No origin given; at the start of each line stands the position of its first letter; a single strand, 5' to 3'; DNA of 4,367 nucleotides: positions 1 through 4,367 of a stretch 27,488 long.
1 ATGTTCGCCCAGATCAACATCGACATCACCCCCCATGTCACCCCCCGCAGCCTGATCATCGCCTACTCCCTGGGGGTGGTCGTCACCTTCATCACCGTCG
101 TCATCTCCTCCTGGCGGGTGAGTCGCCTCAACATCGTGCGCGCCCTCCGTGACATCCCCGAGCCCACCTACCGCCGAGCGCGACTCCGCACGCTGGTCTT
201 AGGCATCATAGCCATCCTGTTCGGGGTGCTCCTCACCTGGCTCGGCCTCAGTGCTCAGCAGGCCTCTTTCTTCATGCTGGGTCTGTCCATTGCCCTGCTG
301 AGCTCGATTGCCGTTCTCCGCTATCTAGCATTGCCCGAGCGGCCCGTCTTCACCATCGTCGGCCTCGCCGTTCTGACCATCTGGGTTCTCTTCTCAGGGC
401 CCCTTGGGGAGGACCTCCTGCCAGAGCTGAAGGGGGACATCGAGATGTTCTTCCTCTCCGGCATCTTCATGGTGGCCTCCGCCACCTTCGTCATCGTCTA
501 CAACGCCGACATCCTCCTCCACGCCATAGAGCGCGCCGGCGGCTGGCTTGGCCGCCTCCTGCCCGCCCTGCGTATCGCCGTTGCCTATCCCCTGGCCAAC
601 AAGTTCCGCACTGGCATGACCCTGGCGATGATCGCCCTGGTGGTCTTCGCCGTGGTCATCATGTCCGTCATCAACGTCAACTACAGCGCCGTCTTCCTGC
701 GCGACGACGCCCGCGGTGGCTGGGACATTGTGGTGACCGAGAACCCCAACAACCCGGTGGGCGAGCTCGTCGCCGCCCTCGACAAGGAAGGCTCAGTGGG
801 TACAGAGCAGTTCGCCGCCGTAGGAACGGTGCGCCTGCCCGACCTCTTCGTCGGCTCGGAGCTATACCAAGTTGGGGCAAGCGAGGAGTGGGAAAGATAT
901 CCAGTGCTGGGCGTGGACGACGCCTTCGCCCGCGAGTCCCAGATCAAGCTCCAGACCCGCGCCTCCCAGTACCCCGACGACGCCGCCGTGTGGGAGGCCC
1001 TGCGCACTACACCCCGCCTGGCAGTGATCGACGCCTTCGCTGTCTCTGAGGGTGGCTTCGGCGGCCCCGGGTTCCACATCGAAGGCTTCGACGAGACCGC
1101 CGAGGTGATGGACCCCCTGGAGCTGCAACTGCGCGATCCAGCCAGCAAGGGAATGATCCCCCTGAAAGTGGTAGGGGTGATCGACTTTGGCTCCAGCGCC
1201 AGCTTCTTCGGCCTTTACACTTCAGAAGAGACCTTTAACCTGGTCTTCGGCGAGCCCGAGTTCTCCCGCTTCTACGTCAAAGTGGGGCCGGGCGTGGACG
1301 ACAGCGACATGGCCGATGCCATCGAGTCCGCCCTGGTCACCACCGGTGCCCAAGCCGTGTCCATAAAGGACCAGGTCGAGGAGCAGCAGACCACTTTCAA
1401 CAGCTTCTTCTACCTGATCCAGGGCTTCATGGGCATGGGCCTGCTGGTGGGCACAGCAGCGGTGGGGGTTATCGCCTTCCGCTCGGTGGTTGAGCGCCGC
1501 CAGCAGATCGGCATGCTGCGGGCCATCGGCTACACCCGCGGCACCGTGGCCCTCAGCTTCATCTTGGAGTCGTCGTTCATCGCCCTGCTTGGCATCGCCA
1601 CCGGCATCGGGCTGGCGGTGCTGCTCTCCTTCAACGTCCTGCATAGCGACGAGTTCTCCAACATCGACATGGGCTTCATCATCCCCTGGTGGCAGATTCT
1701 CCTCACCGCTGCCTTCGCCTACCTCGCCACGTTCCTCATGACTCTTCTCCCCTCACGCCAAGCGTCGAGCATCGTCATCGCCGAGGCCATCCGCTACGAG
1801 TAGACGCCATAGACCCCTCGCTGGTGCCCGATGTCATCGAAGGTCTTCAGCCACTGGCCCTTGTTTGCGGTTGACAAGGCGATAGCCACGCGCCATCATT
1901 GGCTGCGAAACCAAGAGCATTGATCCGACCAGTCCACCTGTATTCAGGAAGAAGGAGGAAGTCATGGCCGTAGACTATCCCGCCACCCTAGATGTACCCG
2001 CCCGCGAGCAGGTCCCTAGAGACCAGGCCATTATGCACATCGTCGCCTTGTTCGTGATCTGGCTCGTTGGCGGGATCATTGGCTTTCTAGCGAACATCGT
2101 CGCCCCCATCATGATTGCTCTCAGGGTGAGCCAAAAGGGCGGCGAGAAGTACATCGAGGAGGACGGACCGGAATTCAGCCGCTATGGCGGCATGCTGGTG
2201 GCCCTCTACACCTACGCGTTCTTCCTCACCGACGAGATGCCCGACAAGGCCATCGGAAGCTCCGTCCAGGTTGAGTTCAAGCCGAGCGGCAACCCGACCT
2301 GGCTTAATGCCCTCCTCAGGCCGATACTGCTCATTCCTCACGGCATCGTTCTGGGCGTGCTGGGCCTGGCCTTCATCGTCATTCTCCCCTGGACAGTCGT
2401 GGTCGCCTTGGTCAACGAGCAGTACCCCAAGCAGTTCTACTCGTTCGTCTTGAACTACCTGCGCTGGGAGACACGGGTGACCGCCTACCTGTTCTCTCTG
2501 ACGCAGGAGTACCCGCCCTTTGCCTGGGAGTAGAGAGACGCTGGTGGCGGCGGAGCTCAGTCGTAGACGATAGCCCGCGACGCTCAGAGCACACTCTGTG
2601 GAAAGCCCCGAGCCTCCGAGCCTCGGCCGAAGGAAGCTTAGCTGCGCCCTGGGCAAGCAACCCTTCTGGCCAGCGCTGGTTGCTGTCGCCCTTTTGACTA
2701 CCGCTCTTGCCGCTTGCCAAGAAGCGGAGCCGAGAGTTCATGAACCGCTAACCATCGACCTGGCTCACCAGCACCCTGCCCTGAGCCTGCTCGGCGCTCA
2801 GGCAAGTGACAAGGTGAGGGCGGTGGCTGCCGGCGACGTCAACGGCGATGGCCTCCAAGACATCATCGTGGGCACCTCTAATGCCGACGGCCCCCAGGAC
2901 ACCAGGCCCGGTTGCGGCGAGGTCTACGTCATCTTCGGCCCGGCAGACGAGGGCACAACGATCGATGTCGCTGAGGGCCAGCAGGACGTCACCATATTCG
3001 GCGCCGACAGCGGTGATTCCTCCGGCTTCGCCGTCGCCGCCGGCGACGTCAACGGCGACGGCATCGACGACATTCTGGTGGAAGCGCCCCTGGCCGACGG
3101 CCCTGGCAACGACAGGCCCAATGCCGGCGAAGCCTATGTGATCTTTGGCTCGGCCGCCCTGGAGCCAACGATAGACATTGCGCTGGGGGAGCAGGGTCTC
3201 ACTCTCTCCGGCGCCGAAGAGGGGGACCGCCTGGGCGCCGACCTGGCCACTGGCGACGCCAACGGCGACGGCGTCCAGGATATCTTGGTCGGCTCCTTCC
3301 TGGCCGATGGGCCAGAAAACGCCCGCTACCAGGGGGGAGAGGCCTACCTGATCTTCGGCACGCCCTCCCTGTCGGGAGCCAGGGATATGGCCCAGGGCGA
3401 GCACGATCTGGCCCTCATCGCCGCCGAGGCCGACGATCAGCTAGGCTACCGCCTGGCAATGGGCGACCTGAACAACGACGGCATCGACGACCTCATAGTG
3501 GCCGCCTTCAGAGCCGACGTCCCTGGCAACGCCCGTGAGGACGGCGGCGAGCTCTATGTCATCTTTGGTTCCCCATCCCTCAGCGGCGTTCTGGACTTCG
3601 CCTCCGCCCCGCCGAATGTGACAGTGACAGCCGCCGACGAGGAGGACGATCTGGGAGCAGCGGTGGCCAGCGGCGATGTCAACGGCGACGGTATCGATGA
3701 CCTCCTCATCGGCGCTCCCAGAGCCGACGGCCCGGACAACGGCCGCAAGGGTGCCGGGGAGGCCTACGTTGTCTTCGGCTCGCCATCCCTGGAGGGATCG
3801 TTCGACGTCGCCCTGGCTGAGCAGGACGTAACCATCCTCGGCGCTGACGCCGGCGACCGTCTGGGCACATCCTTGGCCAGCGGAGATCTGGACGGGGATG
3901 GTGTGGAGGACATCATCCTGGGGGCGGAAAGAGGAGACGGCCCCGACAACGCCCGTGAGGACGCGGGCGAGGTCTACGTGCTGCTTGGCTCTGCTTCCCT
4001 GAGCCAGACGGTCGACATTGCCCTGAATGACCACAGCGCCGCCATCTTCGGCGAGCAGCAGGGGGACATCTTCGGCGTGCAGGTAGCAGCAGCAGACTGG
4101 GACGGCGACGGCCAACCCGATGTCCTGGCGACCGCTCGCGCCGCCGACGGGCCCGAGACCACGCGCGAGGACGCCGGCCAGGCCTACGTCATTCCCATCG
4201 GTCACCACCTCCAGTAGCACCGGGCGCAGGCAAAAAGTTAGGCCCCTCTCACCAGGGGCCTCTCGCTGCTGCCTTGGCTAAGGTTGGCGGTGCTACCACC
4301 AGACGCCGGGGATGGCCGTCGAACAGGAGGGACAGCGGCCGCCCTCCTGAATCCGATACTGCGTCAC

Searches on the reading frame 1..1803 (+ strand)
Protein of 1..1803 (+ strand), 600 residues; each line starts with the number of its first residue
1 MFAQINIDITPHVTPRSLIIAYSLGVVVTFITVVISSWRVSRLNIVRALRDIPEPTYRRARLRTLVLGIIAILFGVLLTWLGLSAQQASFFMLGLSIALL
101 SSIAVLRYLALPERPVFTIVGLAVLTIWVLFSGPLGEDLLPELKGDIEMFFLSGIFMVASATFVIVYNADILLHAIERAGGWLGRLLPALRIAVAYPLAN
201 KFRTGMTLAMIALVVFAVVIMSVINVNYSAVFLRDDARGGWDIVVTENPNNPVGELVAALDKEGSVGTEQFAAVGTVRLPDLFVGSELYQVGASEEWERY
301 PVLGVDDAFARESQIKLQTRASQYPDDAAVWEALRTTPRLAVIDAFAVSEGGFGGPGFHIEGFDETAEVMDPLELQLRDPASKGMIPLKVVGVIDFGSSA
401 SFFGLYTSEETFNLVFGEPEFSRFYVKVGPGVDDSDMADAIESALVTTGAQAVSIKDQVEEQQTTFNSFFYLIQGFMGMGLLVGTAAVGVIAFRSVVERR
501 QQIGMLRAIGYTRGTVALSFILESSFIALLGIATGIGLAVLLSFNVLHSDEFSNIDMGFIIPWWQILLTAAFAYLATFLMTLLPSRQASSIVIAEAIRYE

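Call 85: search_protein_families(library=pfam, max_evalue=0.00001, proteins=[window:1-1803:+])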
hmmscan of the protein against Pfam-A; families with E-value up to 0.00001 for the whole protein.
window:1-1803:+ (600 aa): 1 family
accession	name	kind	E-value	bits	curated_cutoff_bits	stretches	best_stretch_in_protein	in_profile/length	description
PF02687.27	FtsX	-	1.7e-16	60.8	25.5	1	476-591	3-118/120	FtsX-like permease C-terminal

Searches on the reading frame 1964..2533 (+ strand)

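Call 85: search_protein_families(library=pfam, max_evalue=0.00001, proteins=[window:1964-2533:+])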
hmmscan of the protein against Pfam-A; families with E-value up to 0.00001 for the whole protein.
window:1964-2533:+ (189 aa): 1 family
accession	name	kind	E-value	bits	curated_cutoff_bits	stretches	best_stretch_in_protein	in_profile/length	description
PF14333.11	DUF4389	-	1.7e-12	47.5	25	1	115-186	3-74/76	Domain of unknown function (DUF4389)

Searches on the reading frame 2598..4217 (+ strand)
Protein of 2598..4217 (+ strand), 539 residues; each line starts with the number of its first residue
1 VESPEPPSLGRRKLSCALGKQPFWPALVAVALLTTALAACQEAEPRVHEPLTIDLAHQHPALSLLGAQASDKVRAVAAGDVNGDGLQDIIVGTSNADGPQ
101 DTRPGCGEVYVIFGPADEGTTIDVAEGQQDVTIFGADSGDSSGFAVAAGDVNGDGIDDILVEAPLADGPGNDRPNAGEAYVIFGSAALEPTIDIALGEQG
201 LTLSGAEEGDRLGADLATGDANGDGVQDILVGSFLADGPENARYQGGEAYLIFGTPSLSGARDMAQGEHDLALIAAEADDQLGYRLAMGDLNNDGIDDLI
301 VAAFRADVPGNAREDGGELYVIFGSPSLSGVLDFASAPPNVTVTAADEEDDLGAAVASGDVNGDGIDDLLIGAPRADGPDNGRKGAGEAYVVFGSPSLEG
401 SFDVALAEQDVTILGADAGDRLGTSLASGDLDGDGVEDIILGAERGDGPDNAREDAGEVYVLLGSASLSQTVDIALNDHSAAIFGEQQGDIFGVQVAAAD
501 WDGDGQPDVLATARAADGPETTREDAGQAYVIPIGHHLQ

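Call 85: search_protein_families(library=pfam, max_evalue=0.00001, proteins=[window:2598-4217:+])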
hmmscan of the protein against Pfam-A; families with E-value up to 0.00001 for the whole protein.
window:2598-4217:+ (539 aa): 2 families
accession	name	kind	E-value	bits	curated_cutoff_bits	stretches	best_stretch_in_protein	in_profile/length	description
PF01839.29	FG-GAP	-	8.2e-52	172.8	22.1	5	353-392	2-37/37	FG-GAP repeat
PF13517.12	FG-GAP_3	-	2.7e-20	73.1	26.9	0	430-510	1-60/61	FG-GAP-like repeat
